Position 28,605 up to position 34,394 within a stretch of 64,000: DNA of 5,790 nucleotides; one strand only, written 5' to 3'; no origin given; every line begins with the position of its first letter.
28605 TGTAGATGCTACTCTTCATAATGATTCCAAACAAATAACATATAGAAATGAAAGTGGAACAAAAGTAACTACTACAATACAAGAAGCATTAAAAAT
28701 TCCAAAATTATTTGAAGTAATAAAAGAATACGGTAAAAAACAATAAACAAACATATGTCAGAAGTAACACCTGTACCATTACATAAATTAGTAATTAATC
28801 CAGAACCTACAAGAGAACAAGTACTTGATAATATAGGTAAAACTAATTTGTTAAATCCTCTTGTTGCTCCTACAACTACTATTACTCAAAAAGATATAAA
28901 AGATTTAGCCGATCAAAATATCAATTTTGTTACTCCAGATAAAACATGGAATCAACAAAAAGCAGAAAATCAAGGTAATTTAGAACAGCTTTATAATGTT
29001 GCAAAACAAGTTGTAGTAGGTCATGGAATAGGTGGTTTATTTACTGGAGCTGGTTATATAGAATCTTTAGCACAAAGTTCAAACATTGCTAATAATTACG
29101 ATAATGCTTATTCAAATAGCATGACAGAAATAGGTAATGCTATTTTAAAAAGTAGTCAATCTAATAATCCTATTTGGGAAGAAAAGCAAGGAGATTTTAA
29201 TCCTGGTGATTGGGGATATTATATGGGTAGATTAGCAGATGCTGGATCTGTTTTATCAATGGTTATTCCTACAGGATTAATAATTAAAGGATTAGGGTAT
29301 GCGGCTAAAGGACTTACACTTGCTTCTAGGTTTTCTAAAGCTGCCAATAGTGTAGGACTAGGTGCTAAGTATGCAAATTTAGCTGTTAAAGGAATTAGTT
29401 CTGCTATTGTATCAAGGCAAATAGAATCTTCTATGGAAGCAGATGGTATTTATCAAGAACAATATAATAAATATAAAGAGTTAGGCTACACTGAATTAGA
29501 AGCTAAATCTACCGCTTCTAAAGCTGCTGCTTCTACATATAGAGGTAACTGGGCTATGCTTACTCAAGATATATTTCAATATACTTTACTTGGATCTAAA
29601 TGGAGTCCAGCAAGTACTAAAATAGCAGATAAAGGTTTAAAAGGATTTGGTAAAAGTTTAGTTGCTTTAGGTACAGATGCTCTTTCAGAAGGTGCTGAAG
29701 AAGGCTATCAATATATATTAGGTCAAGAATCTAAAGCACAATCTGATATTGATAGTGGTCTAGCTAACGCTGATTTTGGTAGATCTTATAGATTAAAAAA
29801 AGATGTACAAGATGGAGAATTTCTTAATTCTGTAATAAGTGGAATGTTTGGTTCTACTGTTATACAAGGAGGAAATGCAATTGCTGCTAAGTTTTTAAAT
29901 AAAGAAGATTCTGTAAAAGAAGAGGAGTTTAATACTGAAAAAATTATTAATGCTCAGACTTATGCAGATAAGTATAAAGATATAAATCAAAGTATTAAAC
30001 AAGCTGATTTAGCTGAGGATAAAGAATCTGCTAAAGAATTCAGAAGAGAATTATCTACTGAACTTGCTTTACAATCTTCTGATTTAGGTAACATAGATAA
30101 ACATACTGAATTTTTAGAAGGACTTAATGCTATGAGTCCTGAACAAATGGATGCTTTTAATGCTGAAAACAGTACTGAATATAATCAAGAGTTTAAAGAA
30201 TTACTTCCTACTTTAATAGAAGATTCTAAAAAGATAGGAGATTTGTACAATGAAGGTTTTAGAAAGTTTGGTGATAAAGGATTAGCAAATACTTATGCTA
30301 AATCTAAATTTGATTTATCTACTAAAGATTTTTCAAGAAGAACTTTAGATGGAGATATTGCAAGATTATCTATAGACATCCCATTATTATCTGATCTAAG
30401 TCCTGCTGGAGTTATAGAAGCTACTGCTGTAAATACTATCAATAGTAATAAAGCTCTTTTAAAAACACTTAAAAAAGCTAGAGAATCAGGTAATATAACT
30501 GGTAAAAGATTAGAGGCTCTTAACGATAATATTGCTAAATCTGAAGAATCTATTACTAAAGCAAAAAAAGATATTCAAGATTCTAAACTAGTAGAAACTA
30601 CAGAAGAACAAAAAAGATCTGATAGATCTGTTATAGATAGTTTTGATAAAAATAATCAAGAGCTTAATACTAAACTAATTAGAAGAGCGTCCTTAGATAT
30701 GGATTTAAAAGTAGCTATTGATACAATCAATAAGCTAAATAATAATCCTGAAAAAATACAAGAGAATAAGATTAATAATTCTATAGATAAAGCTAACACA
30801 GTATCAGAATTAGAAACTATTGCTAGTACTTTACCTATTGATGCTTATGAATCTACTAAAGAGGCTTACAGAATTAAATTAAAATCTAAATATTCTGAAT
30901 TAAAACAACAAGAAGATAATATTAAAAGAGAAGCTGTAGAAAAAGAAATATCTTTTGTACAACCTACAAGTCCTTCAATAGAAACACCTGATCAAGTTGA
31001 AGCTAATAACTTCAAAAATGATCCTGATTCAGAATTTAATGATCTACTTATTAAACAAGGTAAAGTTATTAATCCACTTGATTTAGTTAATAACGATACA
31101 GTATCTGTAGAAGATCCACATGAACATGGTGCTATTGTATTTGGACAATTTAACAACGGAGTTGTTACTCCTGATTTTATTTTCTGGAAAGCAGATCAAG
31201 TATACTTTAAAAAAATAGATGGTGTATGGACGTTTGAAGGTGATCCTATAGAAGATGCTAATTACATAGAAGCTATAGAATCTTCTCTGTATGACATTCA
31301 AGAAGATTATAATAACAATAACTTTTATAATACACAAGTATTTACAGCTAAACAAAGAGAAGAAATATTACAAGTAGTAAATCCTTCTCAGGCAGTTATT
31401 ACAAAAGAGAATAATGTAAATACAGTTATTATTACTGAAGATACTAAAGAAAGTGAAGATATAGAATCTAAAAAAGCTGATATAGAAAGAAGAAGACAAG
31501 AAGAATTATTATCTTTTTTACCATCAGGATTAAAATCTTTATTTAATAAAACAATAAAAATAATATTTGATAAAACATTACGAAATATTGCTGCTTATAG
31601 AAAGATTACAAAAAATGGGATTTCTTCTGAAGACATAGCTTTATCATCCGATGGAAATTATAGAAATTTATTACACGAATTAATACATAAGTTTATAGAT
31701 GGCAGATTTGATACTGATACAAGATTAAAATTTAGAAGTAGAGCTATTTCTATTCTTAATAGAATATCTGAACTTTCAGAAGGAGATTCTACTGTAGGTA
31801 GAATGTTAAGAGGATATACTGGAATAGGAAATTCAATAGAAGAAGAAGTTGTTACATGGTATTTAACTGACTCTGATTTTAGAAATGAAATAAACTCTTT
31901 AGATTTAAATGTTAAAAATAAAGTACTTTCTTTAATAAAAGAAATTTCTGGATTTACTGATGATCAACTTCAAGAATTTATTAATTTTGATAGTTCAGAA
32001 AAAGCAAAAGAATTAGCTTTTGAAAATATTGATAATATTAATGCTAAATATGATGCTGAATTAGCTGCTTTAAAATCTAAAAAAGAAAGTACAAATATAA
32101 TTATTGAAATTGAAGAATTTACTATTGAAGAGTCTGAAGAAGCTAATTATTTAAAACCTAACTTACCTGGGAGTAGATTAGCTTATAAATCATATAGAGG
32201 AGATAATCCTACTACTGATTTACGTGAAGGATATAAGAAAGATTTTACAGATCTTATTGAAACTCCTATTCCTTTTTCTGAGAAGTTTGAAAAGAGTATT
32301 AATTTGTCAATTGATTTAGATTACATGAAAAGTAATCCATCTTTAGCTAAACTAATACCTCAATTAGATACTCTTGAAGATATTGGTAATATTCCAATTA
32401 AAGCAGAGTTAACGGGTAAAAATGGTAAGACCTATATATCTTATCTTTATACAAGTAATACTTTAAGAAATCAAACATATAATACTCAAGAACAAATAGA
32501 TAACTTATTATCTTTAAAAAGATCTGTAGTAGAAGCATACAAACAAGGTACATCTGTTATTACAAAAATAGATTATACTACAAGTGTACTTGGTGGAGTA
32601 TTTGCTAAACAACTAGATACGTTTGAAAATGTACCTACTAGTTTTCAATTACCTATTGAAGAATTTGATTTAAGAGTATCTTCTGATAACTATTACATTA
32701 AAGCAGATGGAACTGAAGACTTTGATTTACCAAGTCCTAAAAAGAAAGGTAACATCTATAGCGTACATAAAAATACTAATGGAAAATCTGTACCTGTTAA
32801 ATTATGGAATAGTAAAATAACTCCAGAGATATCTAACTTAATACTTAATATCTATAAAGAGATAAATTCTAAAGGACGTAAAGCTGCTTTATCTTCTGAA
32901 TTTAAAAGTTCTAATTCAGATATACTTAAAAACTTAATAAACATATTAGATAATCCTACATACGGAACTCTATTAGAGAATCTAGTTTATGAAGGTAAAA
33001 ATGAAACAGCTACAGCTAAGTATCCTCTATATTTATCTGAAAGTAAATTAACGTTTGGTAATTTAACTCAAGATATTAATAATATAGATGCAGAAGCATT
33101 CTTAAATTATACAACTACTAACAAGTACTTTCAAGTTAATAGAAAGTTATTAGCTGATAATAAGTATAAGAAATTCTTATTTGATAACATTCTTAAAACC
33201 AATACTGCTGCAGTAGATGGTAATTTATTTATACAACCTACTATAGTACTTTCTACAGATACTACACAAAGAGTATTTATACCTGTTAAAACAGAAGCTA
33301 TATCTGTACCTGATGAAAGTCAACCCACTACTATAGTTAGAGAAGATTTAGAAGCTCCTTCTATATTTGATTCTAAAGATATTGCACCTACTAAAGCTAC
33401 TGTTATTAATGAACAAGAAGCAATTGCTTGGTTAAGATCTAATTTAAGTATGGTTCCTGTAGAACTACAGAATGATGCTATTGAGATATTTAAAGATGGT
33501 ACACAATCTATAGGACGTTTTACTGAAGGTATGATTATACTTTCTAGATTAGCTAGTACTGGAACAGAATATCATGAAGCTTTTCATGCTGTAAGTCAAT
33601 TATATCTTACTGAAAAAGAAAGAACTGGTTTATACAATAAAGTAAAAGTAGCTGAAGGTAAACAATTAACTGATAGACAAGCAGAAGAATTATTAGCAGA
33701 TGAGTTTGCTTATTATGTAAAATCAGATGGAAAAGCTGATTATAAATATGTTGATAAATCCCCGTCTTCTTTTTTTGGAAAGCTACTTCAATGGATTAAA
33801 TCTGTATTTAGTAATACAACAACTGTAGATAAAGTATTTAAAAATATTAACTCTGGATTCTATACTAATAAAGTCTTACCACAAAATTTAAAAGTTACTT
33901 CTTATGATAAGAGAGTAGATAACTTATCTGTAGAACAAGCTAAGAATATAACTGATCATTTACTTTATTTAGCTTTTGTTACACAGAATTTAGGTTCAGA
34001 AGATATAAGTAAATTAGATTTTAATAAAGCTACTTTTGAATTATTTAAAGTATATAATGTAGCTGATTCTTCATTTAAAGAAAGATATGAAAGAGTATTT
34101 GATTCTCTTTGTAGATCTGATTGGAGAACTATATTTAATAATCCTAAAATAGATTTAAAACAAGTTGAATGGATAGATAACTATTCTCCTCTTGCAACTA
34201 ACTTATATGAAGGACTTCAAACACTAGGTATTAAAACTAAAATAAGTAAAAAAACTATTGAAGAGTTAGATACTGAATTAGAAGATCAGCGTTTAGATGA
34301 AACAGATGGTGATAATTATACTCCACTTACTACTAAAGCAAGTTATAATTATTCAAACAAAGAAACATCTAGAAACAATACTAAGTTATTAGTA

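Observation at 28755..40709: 3,984-aa giant virion protein embedding a crAss-type two-barrel RNA polymerase in a polyvalent effector chain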

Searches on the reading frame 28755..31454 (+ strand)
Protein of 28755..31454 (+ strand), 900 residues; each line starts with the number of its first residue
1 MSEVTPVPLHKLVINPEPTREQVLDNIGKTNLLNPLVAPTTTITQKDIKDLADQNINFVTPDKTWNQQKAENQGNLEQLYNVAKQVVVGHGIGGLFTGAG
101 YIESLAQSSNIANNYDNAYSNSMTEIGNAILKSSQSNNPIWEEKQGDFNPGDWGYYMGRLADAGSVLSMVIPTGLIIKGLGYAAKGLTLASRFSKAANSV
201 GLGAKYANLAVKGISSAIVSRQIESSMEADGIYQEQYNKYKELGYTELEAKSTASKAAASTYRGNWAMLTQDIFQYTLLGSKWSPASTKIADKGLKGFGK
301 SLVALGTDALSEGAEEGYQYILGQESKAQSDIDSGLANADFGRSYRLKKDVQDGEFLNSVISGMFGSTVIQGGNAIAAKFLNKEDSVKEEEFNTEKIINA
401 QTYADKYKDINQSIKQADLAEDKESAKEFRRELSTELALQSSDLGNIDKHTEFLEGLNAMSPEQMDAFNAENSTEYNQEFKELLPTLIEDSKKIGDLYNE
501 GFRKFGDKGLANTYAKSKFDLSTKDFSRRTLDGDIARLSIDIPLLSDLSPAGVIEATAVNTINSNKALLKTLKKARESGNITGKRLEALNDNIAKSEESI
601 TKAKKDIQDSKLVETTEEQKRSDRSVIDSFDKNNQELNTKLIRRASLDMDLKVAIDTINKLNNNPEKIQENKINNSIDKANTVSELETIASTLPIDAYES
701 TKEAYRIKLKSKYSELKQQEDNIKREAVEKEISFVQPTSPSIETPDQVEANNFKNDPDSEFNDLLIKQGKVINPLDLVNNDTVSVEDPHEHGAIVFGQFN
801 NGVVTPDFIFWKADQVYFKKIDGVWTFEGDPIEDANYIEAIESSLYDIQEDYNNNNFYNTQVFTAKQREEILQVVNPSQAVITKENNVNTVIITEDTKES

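Call 18: search_dna_similar(query=window:28755-31454:+, collection=phages, mode=protein, max_rows=25, max_evalue=0.001)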
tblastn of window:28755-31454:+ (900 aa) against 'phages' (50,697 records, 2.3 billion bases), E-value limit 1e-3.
Records with a match: 3; places in all: 3; records where one place covers at least 80% of the query: 0.
Best place of each record, by identity: <60% 3.
By first word of the organism name: Caudoviricetes 2; CrAssphage 1.
By host as written in the record: Bacteroides cellulosilyticus 2; - 1.
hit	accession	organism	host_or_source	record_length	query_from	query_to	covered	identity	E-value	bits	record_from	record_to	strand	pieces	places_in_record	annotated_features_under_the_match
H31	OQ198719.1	Caudoviricetes sp. 'Rudgehvirus jaberico'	Bacteroides cellulosilyticus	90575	69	239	19%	30.4%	5e-5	54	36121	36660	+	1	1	putative RNAP catalytic subunit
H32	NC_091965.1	Caudoviricetes sp. 'Rudgehvirus jaberico'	Bacteroides cellulosilyticus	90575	69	239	19%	30.4%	5e-5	54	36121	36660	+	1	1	putative RNAP catalytic subunit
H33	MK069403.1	CrAssphage sp. O-152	fecal sample from Mexican boy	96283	28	248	25%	22.4%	9e-4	49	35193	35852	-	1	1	record has no annotation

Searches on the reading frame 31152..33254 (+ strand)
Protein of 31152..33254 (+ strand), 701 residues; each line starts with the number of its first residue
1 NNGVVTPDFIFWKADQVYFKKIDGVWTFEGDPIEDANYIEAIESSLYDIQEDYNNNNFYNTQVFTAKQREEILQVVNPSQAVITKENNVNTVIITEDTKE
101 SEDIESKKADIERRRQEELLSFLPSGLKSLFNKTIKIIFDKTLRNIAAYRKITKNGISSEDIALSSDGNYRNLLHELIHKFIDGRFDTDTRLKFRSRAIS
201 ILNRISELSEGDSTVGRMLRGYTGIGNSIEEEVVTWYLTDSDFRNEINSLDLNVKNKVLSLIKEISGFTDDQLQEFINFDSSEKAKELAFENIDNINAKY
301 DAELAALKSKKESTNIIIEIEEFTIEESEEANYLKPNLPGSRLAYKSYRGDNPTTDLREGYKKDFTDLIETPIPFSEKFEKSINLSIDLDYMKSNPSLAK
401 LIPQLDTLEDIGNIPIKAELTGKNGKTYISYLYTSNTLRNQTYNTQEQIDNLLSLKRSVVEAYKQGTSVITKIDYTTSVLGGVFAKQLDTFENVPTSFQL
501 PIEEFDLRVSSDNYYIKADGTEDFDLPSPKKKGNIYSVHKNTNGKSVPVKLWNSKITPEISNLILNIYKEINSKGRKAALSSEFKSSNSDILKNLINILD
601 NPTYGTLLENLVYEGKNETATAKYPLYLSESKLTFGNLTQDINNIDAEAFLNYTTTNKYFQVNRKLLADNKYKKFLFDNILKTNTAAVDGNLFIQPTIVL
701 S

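Call 49: search_protein_representatives(protein=window:31152-33254:+)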
Query: 701 residues. Proteins with E-value up to 0.001 (for the whole library): 13; up to 1e-10: 9; up to 1e-30: 5. The best 13 are listed.
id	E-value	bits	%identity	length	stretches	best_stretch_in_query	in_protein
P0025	9.9e-238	807.6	81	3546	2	316-701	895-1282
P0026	7.2e-102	358.8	58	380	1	281-586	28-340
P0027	3.3e-91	323.5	66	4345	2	102-330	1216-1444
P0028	1.0e-78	282.3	59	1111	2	120-316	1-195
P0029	1.5e-35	139.6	44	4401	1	105-313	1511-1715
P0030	1.1e-19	87.3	33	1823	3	338-700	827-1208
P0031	1.2e-18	83.8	30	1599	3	334-700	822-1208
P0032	3.8e-14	68.9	33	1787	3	494-699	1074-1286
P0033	5.1e-13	65.2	36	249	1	96-311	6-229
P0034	6.2e-07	45.1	33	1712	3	529-700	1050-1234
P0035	3.9e-06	42.5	35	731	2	530-699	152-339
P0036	9.8e-06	41.1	45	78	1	545-617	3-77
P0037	5.2e-05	38.8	26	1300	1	323-700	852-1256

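Call 93: search_protein_families(library=pfam, proteins=[P0028, P0033], max_evalue=0.1)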
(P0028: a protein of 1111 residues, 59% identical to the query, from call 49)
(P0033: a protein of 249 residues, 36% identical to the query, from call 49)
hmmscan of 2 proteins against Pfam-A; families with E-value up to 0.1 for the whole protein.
P0028 (1111 aa): 1 family
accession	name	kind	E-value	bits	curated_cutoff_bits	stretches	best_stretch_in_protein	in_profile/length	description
PF05465.18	Halo_GVPC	-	0.033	14.9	22.4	0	471-492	3-24/32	Halobacterial gas vesicle protein C (GVPC) repeat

P0033 (249 aa): 2 families
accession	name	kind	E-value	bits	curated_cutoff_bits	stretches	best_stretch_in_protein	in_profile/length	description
PF13311.11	DUF4080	-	0.00017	22.3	22.9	1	150-242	57-152/188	Protein of unknown function (DUF4080)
PF16653.10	Sacchrp_dh_C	-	0.054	14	31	1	132-236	82-181/265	Saccharopine dehydrogenase C-terminal domain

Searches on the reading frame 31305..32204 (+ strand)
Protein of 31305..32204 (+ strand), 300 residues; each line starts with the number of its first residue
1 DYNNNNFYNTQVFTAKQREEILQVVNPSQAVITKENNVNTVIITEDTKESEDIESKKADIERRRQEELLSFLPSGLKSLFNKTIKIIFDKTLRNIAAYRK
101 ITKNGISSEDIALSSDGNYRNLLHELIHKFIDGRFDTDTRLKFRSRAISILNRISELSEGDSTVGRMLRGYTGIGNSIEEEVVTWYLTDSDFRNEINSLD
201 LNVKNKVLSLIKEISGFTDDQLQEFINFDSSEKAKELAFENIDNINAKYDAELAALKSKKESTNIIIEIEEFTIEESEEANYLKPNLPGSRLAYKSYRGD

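Call 29: search_protein_families(library=pfam, proteins=[window:31305-32204:+], max_evalue=1)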
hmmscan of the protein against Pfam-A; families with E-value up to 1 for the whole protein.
window:31305-32204:+ (300 aa): 0 families

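Call 54: find_homologous_proteins(query=window:31380-32159:+, max_evalue=0.001)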
Query window:31380-32159:+ (260 aa): 1 proteins with E <= 0.001 among 1477 candidates.
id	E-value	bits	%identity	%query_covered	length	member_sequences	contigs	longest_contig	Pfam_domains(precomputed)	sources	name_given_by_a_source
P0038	1.6e-4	39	70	9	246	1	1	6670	-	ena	-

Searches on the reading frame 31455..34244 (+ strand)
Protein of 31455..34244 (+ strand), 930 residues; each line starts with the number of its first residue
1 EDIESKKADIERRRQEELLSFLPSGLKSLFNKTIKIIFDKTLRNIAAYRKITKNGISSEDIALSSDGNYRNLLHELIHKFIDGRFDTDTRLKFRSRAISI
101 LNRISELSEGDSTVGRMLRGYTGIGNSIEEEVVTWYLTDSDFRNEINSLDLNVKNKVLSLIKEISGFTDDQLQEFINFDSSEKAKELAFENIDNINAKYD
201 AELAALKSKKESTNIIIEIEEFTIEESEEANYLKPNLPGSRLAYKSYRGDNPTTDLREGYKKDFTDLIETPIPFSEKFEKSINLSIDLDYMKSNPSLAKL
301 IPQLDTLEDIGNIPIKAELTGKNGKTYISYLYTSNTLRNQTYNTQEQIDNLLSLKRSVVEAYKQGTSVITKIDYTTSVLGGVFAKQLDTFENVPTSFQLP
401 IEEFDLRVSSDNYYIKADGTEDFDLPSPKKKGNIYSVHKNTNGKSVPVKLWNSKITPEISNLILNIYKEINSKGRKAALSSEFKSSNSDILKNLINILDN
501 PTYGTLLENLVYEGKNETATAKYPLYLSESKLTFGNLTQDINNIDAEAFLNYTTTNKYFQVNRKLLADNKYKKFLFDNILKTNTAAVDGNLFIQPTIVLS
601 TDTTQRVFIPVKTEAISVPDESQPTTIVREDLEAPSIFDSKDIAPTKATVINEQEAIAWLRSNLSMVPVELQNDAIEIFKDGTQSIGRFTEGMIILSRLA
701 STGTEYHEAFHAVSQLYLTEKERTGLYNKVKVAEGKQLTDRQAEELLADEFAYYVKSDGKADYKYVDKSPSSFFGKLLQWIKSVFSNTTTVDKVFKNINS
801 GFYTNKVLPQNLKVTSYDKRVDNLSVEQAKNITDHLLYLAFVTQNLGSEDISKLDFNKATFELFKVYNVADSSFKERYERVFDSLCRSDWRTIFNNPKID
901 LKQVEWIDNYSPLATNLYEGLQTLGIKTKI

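Call 19: search_dna_similar(query=window:31455-34244:+, collection=phages, mode=protein, max_rows=25, max_evalue=0.001)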
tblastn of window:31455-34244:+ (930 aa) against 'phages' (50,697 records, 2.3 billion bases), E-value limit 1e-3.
Records with a match: 51; places in all: 51; records where one place covers at least 80% of the query: 0.
Best place of each record, by identity: <60% 51.
By first word of the organism name: Bacteroides 27; uncultured 19; Bacteriophage 2; Dulem 2; Kehishuvirus 1.
By host as written in the record: Bacteroides intestinalis DSM 108646 25; - 21; Bacteroides intestinalis APC919/174 2; Bacteroides cellulosilyticus 1; Varecia variegata 1; Propithecus coquereli 1.
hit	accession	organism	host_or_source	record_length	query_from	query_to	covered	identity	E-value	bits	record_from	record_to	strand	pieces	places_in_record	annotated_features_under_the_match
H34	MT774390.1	uncultured phage cr85_1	human feces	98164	572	806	25%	28.8%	2e-10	71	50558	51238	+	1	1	putative RNA-polymerase subunit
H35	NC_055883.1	uncultured phage cr85_1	human feces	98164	572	806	25%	28.8%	2e-10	71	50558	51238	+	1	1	putative RNA-polymerase subunit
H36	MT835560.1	Bacteriophage sp.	human fecal samples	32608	574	803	25%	28.6%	3e-12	77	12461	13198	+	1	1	record has no annotation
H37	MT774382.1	uncultured phage cr10_1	human feces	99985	651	866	23%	29.0%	2e-7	62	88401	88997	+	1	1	hypothetical protein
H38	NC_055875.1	uncultured phage cr10_1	human feces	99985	651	866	23%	29.0%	2e-7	62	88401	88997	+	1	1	hypothetical protein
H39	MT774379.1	uncultured phage cr118_1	human feces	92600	670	873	22%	30.6%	6e-8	63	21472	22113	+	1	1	DNA helicase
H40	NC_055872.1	uncultured phage cr118_1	human feces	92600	670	873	22%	30.6%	6e-8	63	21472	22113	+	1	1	exonuclease V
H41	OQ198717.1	Kehishuvirus sp. 'tikkala'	Bacteroides cellulosilyticus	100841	594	805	23%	27.9%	5e-12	76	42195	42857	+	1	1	RNA-polymerase subunit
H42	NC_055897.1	uncultured phage cr114_1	human feces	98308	612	803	21%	29.9%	5e-13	80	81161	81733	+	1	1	hypothetical protein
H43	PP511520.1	Dulem virus 41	Varecia variegata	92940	657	805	16%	34.6%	2e-12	78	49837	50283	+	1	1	structural protein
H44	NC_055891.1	uncultured phage cr60_1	human feces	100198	652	805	17%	32.7%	3e-6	58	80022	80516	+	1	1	nuclear pore complex protein-like protein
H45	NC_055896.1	uncultured phage cr113_1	human feces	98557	654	804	16%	33.3%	7e-14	82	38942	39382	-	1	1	DprA-like DNA recombination-mediator protein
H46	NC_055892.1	uncultured phage cr109_1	human feces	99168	654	804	16%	33.3%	7e-14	82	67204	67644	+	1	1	DprA-like DNA recombination-mediator protein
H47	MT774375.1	uncultured phage cr50_1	human feces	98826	628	803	19%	28.6%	3e-10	71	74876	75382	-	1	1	DNA helicase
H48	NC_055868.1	uncultured phage cr50_1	human feces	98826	628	803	19%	28.6%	3e-10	71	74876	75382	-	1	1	DNA helicase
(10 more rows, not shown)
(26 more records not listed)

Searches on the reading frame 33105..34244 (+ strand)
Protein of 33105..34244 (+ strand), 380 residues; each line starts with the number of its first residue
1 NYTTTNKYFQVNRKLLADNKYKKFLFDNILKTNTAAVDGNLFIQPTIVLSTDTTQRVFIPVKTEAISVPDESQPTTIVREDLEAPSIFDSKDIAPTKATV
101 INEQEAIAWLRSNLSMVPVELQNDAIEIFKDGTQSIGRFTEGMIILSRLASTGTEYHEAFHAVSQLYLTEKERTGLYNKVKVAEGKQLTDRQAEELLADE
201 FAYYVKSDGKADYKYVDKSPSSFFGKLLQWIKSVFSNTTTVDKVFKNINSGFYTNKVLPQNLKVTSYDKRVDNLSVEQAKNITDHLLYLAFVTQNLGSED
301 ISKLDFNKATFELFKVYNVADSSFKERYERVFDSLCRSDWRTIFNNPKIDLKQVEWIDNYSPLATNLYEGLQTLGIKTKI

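Call 29: search_protein_families(library=pfam, proteins=[window:33105-34034:+], max_evalue=1)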
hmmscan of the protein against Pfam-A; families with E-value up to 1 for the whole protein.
window:33105-34034:+ (310 aa): 0 families

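Call 41: find_homologous_proteins(query=window:33105-34244:+, max_evalue=0.001)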
Query window:33105-34244:+ (380 aa): 1 proteins with E <= 0.001 among 2349 candidates.
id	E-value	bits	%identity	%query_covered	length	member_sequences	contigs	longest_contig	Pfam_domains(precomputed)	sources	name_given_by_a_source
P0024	9.6e-9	53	32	53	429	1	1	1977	-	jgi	-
